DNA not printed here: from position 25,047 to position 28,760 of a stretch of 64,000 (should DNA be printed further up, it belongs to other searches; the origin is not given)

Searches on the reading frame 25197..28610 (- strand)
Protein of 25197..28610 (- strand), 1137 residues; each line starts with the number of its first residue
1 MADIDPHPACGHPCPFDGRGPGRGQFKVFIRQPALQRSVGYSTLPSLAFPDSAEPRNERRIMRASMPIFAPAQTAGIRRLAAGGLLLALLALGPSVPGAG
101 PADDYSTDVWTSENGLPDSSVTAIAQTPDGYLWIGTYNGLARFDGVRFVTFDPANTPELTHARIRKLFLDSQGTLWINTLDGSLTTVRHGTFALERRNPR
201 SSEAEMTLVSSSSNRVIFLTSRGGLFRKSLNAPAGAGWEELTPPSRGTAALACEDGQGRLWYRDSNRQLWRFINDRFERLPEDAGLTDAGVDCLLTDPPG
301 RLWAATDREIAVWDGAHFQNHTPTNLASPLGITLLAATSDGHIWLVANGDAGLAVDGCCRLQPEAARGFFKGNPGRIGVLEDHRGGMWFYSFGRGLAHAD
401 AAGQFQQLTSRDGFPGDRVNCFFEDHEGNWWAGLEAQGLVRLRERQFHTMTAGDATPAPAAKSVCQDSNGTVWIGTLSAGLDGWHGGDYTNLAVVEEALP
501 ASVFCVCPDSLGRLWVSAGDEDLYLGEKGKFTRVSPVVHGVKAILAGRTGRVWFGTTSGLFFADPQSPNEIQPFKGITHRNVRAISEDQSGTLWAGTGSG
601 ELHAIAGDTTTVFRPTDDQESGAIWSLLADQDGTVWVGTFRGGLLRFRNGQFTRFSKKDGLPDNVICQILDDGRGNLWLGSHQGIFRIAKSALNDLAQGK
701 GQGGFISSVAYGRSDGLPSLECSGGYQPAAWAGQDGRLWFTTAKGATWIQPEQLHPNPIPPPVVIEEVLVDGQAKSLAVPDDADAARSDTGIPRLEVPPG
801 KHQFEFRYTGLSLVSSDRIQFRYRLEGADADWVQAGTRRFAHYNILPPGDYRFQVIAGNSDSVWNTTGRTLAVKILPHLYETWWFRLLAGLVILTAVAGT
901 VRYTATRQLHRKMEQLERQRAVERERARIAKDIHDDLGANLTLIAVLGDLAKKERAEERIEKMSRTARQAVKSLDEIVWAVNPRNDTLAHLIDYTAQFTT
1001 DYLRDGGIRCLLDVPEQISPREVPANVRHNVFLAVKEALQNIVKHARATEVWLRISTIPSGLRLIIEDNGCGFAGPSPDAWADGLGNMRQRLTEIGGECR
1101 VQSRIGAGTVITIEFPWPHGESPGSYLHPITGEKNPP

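Call 64: search_protein_families(library=pfam, proteins=[window:25197-28610:-], max_evalue=0.00001)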
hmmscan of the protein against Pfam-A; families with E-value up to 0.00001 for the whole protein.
window:25197-28610:- (1137 aa): 4 families
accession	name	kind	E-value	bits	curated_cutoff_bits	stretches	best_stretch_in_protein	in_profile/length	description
PF07494.17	Reg_prop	-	1.1e-45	148.1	20.4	1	115-138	1-24/24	Two component regulator propeller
PF07495.19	Y_Y_Y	-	3.6e-15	56.1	26.6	1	815-876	4-65/65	Y_Y_Y domain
PF02518.31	HATPase_c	-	1.3e-10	42.2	26.4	1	1031-1117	6-109/111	Histidine kinase-, DNA gyrase B-, and HSP90-like ATPase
PF07730.19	HisKA_3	-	7.3e-10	39.7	24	1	925-984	1-66/68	Histidine kinase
